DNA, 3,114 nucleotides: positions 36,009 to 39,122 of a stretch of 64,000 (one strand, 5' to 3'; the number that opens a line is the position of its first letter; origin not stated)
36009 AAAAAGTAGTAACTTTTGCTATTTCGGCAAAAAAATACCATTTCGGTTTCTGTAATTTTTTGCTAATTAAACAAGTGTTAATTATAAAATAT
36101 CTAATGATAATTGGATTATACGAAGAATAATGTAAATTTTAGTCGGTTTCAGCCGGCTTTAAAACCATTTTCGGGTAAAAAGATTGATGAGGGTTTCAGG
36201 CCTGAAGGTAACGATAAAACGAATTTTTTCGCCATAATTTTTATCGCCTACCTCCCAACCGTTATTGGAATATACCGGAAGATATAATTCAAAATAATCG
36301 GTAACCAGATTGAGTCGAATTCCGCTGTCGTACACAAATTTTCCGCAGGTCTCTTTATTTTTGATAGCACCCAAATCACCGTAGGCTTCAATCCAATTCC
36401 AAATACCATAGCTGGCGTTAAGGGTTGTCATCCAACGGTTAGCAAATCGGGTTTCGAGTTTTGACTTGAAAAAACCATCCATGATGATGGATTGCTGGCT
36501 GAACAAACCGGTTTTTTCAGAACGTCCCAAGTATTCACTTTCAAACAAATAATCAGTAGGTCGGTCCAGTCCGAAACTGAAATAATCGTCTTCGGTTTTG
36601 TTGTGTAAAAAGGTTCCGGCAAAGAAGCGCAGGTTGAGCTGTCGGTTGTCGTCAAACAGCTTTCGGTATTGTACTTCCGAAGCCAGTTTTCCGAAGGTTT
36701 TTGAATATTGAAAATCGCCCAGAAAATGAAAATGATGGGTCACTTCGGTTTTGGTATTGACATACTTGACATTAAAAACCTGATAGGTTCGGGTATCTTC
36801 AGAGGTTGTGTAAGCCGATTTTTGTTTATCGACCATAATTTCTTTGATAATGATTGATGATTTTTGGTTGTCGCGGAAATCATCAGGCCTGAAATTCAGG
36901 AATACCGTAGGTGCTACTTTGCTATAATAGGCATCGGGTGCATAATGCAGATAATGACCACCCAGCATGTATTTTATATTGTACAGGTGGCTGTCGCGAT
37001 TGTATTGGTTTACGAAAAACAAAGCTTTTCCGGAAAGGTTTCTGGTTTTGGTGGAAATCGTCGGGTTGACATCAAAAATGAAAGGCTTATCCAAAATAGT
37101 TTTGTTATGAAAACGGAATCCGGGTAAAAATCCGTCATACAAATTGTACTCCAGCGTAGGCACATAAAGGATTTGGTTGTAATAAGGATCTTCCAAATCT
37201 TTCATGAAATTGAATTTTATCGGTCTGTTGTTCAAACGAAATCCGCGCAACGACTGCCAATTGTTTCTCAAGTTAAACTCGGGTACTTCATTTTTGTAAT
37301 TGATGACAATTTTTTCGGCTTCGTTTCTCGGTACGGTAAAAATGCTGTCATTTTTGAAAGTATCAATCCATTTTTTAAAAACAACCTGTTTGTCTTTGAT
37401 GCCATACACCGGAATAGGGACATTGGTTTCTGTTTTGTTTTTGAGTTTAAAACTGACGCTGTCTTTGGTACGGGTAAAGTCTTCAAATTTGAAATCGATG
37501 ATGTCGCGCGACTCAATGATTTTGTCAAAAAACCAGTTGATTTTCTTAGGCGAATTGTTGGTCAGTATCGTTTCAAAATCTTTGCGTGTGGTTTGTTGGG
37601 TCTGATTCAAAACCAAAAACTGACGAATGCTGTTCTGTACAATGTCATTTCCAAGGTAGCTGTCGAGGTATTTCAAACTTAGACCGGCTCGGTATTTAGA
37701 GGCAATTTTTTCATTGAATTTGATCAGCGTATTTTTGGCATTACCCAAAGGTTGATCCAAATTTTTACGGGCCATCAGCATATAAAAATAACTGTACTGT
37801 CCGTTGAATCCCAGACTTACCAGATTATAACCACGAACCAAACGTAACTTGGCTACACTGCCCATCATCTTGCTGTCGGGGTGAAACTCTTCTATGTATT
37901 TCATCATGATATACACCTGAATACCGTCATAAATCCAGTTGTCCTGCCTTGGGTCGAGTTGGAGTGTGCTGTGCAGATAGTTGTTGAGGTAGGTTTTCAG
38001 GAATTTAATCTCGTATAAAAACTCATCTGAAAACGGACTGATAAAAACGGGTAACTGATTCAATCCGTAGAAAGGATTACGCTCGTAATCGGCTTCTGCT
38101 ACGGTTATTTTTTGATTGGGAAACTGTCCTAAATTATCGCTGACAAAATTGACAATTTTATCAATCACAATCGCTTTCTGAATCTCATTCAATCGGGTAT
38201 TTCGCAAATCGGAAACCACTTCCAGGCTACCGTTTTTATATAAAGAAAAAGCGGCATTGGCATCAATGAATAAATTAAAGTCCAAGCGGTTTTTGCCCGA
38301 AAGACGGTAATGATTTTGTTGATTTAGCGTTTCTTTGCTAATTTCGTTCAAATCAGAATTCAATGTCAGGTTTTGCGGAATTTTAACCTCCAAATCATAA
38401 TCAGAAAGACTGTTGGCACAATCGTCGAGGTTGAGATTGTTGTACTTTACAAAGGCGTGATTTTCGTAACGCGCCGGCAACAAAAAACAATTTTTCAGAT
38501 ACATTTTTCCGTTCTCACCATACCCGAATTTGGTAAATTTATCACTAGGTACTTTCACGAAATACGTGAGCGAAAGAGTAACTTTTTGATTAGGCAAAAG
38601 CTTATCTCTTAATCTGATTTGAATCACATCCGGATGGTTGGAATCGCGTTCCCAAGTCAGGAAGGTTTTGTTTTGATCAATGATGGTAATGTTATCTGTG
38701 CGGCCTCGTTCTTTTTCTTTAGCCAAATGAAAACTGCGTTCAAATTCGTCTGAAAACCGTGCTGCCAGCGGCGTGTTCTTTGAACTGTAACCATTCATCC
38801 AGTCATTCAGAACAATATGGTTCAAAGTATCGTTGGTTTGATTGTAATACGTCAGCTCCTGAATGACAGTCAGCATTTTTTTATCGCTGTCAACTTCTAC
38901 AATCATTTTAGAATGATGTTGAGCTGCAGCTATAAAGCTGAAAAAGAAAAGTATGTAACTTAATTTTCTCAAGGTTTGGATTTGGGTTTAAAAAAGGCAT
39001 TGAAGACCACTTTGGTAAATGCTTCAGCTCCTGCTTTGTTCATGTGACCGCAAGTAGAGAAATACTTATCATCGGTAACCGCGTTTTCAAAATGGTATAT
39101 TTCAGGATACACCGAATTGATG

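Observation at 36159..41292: Translationally coupled MBOAT / SGNH-like / 937-aa secreted-protein operon: candidate envelope-spanning O-acylation module with an outer-membrane partner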

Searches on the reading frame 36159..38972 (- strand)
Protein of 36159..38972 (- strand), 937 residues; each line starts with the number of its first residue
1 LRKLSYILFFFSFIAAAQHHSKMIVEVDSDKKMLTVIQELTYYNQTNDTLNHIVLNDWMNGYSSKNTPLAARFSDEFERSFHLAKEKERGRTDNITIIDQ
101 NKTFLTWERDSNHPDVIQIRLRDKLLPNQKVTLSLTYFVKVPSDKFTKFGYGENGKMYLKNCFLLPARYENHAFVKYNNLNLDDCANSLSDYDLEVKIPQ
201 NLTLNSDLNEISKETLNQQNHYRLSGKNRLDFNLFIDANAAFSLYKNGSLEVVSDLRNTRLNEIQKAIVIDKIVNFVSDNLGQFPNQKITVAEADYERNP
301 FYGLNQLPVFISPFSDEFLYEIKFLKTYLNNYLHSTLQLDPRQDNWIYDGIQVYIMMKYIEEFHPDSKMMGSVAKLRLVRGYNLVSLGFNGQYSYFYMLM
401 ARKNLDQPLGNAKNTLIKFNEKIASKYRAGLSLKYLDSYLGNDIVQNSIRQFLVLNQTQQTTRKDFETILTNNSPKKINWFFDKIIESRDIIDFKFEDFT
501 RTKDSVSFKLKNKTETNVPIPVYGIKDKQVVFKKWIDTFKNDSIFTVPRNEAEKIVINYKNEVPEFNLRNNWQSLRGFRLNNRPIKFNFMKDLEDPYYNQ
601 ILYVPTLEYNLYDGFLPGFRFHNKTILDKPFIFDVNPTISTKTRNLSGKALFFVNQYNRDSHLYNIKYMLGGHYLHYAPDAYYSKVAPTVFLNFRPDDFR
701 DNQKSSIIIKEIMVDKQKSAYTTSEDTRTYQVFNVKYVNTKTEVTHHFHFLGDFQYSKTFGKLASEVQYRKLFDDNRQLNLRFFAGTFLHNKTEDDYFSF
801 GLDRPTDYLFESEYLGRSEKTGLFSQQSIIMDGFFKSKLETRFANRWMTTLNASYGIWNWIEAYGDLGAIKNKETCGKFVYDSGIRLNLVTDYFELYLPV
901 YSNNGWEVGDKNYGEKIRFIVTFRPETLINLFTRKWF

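Call 4: search_protein_families(library=pfam, proteins=[window:36159-38972:-], max_evalue=0.1)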
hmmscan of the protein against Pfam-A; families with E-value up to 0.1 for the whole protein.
window:36159-38972:- (937 aa): 1 family
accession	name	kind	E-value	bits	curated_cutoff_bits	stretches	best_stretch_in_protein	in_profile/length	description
PF01433.26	Peptidase_M1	-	0.017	15.2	27.7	1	405-484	140-217/218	Peptidase family M1 domain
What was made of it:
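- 37302..38918 (-): M1-aminopeptidase-like domains I-III, residues ~19-557. They comprise an N-terminal β domain, a thermolysin-like helical domain and a β-sandwich. Pfam Peptidase_M1 is weak only, 15.2 bits against a cut-off of 27.7 (call 4).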

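Call 5: search_protein_families(library=ncbifam, proteins=[window:36159-38972:-], max_evalue=0.1)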
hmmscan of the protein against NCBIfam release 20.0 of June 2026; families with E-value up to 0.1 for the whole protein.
window:36159-38972:- (937 aa): 0 families

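Call 7: search_solved_structures(query=window:36159-38972:-, max_evalue=10)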
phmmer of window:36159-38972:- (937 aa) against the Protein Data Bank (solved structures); distinct sequences matched with E-value up to 10: 0.
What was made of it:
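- Tried and rejected: Nothing found (call 7).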

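Call 8: find_homologous_proteins(query=window:36159-38972:-)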
Query window:36159-38972:- (937 aa): 2427 proteins with E <= 0.001 among 8000 candidates; the best 120 are listed.
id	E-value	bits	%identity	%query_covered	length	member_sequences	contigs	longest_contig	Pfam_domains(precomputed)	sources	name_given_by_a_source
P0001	0.0e+0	2045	97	98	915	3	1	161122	-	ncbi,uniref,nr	ncbi:aminopeptidase [Flavobacterium silvisoli]|uniref:Aminopeptidase n=2 Tax=Flavobacterium silvisol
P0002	0.0e+0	1924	88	100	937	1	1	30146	-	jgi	jgi:hypothetical protein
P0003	0.0e+0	1915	89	99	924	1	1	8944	-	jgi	jgi:hypothetical protein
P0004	0.0e+0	1875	85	100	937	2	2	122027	-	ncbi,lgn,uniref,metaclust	ncbi:aminopeptidase [Flavobacterium sp.]|uniref:aminopeptidase n=1 Tax=Flavobacterium sp. TaxID=239 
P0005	0.0e+0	1824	84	100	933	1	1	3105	-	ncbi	-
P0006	0.0e+0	1808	81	100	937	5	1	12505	-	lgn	-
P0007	0.0e+0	1807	83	100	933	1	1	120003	-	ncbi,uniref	ncbi:aminopeptidase [Flavobacterium sp. XGLA_31]|uniref:aminopeptidase n=1 Tax=Flavobacterium sp. XG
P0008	0.0e+0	1795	83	99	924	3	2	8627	-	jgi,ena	jgi:hypothetical protein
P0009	0.0e+0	1768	79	100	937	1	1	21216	-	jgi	-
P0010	0.0e+0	1766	79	100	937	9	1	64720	-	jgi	jgi:hypothetical protein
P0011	0.0e+0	1761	80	99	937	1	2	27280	-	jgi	-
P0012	0.0e+0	1758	80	99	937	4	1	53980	-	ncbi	ncbi:MAG: hypothetical protein RL427_1271 [Bacteroidota bacterium]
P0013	0.0e+0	1737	80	98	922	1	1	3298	-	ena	-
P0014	0.0e+0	1712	79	98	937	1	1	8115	-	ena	-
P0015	0.0e+0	1703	77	100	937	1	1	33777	-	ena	-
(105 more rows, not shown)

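Call 24: search_protein_representatives(protein=window:36159-38972:-)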
Query: 937 residues. Proteins with E-value up to 0.001 (for the whole library): 1875; up to 1e-10: 1316; up to 1e-30: 559. The best 150 are listed.
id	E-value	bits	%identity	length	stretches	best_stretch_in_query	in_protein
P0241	0.0e+00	1241.6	58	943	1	16-937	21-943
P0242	8.2e-281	950.7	45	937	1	10-937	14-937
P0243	2.6e-261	886.2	43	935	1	15-937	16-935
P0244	6.2e-260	881.6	46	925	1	2-937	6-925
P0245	3.8e-252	855.9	43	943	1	2-937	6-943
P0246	1.5e-247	840.6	44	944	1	18-937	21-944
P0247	3.6e-240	816.2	41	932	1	6-937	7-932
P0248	3.0e-234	796.6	43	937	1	15-937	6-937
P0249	1.2e-233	794.6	42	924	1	13-937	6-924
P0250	8.1e-232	788.6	40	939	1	17-937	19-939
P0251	1.3e-230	784.6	42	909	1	27-937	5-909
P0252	1.6e-226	771.1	42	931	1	7-937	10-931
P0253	1.9e-222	757.6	55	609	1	329-937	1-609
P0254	7.4e-221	752.3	41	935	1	6-937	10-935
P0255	7.4e-221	752.3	39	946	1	18-937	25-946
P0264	1.1e-191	655.8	34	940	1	6-933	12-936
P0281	1.9e-152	526.0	33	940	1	5-937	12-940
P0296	1.9e-128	446.5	30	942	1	15-937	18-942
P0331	2.6e-90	320.3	26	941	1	22-937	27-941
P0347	3.5e-81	290.1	26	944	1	2-923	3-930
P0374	1.2e-67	245.3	27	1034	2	310-920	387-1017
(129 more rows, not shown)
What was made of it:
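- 36159..38972 (-): 937-aa exported protein of a large, conserved, uncharacterised Bacteroidota family. Databases name it 'aminopeptidase' or 'gluzincin family metallopeptidase'. Calls 8, 24 (1875 clusters at 50% identity with E<=1e-3; full-length architecture kept down to about 25% identity), 43.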

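Call 27: find_homologous_proteins(query=A2)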
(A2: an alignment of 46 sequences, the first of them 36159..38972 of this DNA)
Query A2 (46 sequences) (937 aa, profile of the alignment): 2418 proteins with E <= 0.001 among 8000 candidates; the best 120 are listed.
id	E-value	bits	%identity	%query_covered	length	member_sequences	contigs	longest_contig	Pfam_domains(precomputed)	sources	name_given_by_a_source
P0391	0.0e+0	1190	65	100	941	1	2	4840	-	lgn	-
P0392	0.0e+0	1190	64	99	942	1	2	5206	-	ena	-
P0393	0.0e+0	1189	65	100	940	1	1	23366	-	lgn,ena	-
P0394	0.0e+0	1186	65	100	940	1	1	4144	-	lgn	-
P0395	0.0e+0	1184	64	100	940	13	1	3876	-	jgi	-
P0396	0.0e+0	1181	64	100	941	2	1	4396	-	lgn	-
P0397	0.0e+0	1179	64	99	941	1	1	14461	-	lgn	-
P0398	0.0e+0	1179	64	100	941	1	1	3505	-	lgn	-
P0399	0.0e+0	1176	63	99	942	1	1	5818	-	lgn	-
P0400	0.0e+0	1175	58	99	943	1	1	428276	-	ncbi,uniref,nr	ncbi:aminopeptidase [Flavobacterium sp. '19STA2R22 D10 B1']|uniref:aminopeptidase n=1 Tax=Flavobacte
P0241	0.0e+0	1175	58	98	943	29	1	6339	-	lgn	-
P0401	0.0e+0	1175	54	100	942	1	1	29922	-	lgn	-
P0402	0.0e+0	1175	62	99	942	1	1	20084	-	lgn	-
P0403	0.0e+0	1175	61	100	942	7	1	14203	-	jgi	-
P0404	0.0e+0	1175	64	100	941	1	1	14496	-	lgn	-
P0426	0.0e+0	1168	45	98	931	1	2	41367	-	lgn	-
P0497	0.0e+0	1162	43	100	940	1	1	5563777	-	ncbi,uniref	ncbi:metalloprotease [Kordia sp.]|uniref:metalloprotease n=1 Tax=Kordia sp. TaxID=1965332 RepID=UPI0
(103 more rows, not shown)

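Call 32: find_related_loci(query=A4, collection=genome_contigs, flank=8000)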
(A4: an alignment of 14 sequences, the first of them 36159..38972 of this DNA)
Query A4 (937 aa) in genome_contigs; peptide patterns used: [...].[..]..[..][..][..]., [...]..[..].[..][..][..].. (x = any residue, [..] = any of these).
600 stretches matched a pattern (row limit reached: there are more); 580 encode a relative of the query (tblastn E <= 1e-3); the best 80 are kept; 80 distinct loci.
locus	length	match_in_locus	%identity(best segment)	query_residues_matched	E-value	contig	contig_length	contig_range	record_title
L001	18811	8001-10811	85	1-937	0e+0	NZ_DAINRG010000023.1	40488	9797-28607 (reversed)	MAG: Flavobacterium sp. isolate CTOTU25069 NODE_104_length_40488_cov_6.194519, whole genome shotgun sequence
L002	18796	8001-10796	78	6-937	0e+0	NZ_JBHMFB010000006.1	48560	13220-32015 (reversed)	Flavobacterium paronense strain CECT 8460 GCM70011009_37, whole genome shotgun sequence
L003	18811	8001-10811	77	3-937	0e+0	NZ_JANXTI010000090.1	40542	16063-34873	MAG: Flavobacterium sp. isolate 338R_metabat_4 338R_k141_672622, whole genome shotgun sequence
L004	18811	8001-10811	77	1-937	0e+0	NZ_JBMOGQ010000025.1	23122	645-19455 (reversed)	MAG: Flavobacterium sp. isolate Deming_bin.306 contig5374, whole genome shotgun sequence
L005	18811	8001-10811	75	1-937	0e+0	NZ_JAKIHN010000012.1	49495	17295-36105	Flavobacterium anseongense strain AS60 12, whole genome shotgun sequence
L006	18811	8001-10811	76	6-937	0e+0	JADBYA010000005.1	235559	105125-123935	MAG: Flavobacterium sp. isolate M144S2SP1A02QC M144S2_5, whole genome shotgun sequence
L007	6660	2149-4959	73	1-937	0e+0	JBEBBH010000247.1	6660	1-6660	MAG: Bacteroidota bacterium isolate arikareeriver_2019_sw_WHONDRS-S19S_0023_B_bin.9 scaffold_1101586, whole genome shotg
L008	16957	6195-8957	70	17-937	0e+0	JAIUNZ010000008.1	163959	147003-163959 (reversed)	MAG: Bacteroidetes bacterium isolate FLAVO1 3300009517-bin.6~Ga0102832_1000170, whole genome shotgun sequence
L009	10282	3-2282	83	178-937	0e+0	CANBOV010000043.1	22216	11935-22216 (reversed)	MAG: Flavobacteriaceae bacterium isolate JR-MC-B-240519-61 genome assembly, contig: JR-MC-B-240519-C1749, whole genome s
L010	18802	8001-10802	66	4-937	0e+0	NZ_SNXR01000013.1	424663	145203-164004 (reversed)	Flavobacterium dankookense strain DSM 25687 Ga0131251_103, whole genome shotgun sequence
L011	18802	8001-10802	64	1-937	0e+0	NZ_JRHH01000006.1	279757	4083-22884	Flavobacterium aquatile LMG 4008 = ATCC 11947 strain LMG 4008 contig6, whole genome shotgun sequence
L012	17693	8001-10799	62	1-937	0e+0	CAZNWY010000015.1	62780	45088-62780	MAG TPA_asm: uncultured Flavobacterium sp. isolate SRP262948_co1_69 genome assembly, contig: NODE_469_length_62780_cov_8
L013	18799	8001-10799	62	6-937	0e+0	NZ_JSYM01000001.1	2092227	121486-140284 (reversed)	Flavobacterium sp. AED Contig01, whole genome shotgun sequence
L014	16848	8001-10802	62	1-937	0e+0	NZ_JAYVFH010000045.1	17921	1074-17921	MAG: Flavobacterium sp. isolate GL44_Down_metabat_19 GL44_Down_metabat_19_44, whole genome shotgun sequence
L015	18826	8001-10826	62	1-937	0e+0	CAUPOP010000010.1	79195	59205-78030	MAG: uncultured Flavobacterium sp. isolate m13-metabat.14 genome assembly, contig: m13-c92, whole genome shotgun sequenc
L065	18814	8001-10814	59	3-937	0e+0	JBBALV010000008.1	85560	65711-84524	MAG: Flavobacterium sp. isolate EUL_072 ctg8-EUL_072, whole genome shotgun sequence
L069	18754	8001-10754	59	16-937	0e+0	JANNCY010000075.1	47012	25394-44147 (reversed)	MAG: Flavobacteriales bacterium isolate OTE_78_metabat_113 OTE_78_k141_2932350, whole genome shotgun sequence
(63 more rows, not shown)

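Call 38: find_encoding_contigs(protein=P0497, flank=8000, max_places=3)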
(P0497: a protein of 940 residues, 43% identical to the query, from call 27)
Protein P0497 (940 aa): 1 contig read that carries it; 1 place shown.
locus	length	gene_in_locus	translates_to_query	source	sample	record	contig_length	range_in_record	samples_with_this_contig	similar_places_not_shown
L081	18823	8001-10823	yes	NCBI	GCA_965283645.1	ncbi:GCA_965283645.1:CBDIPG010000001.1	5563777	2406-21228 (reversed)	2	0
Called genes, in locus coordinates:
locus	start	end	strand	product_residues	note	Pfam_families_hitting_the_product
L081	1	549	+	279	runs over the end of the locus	PF04397:LytTR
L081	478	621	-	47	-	-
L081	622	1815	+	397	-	PF00775:Dioxygenase_C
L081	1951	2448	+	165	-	PF05163:DinB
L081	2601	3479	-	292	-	PF19089:DUF5777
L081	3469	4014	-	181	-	PF04264:YceI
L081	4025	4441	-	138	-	PF12869:tRNA_anti-like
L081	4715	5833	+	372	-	PF04397:LytTR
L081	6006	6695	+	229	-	PF18306:LDcluster4, PF03641:Lysine_decarbox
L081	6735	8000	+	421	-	PF18962:Por_Secre_tail (weak)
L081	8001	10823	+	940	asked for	-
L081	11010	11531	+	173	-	-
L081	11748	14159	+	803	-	PF00676:E1_dh, PF02779:Transket_pyr, PF02780:Transketolase_C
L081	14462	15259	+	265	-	PF08907:DUF1853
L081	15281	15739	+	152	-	-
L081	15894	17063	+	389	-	PF12833:HTH_18, PF00165:HTH_AraC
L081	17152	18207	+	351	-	PF08787:Alginate_lyase2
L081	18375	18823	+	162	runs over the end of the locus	-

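Call 39: find_encoding_contigs(protein=P0426, flank=8000, max_places=2)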
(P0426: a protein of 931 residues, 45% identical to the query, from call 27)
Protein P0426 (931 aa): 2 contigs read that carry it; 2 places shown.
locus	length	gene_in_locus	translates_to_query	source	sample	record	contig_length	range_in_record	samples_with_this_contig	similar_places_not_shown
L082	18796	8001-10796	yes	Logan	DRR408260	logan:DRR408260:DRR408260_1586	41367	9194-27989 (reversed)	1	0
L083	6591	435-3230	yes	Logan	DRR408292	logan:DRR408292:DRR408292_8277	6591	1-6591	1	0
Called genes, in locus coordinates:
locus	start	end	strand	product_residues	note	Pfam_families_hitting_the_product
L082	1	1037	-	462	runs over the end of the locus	PF02878:PGM_PMM_I, PF02879:PGM_PMM_II, PF02880:PGM_PMM_III, PF00408:PGM_PMM_IV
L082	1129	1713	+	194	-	PF04336:ACP_PD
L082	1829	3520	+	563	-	PF01019:G_glu_transpept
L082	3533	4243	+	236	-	-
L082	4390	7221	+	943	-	PF00005:ABC_tran (faint), PF02463:SMC_N (faint), PF13191:AAA_16 (faint), PF13555:AAA_29 (faint), PF17760:UvrA_inter, PF17755:UvrA_DNA-bind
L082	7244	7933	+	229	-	PF18306:LDcluster4, PF03641:Lysine_decarbox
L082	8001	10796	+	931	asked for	-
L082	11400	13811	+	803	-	PF00676:E1_dh, PF02779:Transket_pyr, PF02780:Transketolase_C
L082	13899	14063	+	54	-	-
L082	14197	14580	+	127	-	PF07681:DoxX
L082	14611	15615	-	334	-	PF06144:DNA_pol3_delta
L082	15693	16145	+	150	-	PF13588:HSDR_N_2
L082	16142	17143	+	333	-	PF00535:Glycos_transf_2, PF13641:Glyco_tranf_2_3, PF13632:Glyco_trans_2_3 (faint)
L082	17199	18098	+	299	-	PF00691:OmpA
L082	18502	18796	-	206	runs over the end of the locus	PF01300:Sua5_yciO_yrdC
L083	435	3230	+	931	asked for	-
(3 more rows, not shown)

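Call 40: find_encoding_contigs(protein=P0281, flank=8000, max_places=2)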
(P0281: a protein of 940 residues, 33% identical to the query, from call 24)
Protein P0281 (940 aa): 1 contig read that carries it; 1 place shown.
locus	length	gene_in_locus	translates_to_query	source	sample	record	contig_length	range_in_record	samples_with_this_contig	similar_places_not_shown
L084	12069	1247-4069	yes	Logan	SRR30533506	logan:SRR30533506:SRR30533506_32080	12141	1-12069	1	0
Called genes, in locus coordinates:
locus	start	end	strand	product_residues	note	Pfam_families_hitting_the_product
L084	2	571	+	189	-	?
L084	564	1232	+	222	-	PF18306:LDcluster4, PF03641:Lysine_decarbox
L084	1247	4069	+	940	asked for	-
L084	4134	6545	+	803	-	PF00676:E1_dh, PF02779:Transket_pyr, PF02780:Transketolase_C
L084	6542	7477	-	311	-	PF06144:DNA_pol3_delta, PF21694:DNA_pol3_delta_C (weak)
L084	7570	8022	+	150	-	PF13588:HSDR_N_2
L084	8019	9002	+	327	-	PF00535:Glycos_transf_2, PF10111:Glyco_tranf_2_2, PF13641:Glyco_tranf_2_3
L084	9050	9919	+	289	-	PF00691:OmpA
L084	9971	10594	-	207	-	PF01300:Sua5_yciO_yrdC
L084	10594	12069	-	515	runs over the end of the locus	?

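Call 41: find_encoding_contigs(protein=P0331, flank=7000, max_places=2)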
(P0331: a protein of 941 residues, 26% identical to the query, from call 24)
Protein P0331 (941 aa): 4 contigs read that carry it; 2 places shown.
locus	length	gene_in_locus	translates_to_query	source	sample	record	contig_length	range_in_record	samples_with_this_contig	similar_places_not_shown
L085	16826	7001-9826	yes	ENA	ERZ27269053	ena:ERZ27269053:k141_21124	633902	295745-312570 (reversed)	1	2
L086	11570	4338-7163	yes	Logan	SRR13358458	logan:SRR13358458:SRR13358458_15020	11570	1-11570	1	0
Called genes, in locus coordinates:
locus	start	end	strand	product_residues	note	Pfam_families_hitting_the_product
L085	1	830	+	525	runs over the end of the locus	PF20656:MS_N, PF01274:MS_TIM-barrel, PF20659:MS_C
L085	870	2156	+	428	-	PF00463:ICL, PF13714:PEP_mutase, PF00463:ICL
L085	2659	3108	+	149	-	PF01242:PTPS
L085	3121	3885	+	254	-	PF03372:Exo_endo_phos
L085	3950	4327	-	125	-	PF03330:DPBB_1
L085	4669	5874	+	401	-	PF00155:Aminotran_1_2, PF01041:DegT_DnrJ_EryC1 (weak), PF00266:Aminotran_5 (weak), PF01053:Cys_Met_Meta_PP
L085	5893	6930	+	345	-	PF01565:FAD_binding_4, PF02873:MurB_C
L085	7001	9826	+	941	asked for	-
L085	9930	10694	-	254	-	PF02018:CBM_4_9 (weak), PF18962:Por_Secre_tail (weak)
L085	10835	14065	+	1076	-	-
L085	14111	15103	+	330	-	PF01207:Dus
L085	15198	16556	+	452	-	PF00156:Pribosyltran, PF00215:OMPdecase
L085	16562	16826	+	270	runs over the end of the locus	PF02558:ApbA (weak), PF03807:F420_oxidored, PF14748:P5CR_dimer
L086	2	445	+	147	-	?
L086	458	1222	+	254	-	PF03372:Exo_endo_phos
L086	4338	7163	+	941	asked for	-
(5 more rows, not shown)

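Call 42: find_encoding_contigs(protein=P0374, flank=7000, max_places=2)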
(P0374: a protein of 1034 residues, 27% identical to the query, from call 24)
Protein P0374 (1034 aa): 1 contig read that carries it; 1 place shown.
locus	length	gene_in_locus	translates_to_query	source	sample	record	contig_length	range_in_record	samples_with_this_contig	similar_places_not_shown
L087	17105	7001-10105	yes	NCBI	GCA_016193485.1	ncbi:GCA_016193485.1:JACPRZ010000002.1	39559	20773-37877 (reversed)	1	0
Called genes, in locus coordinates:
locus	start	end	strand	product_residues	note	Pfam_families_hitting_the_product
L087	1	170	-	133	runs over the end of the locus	PF02410:RsfS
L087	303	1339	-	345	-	PF08486:SpoIID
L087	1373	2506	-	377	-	PF02684:LpxB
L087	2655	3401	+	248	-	PF07719:TPR_2 (faint)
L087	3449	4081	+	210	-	-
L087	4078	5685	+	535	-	PF07676:PD40 (faint), PF13620:CarboxypepD_reg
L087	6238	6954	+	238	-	PF02585:PIG-L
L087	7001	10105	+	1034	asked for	PF01433:Peptidase_M1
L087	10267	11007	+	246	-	PF00149:Metallophos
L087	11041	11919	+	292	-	PF03279:Lip_A_acyltrans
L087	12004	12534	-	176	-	PF18962:Por_Secre_tail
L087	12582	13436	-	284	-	PF17164:DUF5122 (faint), PF05935:Arylsulfotrans (faint)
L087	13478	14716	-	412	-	PF18962:Por_Secre_tail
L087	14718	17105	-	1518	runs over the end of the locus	PF17164:DUF5122 (faint), PF13573:SprB (weak), PF18962:Por_Secre_tail (weak)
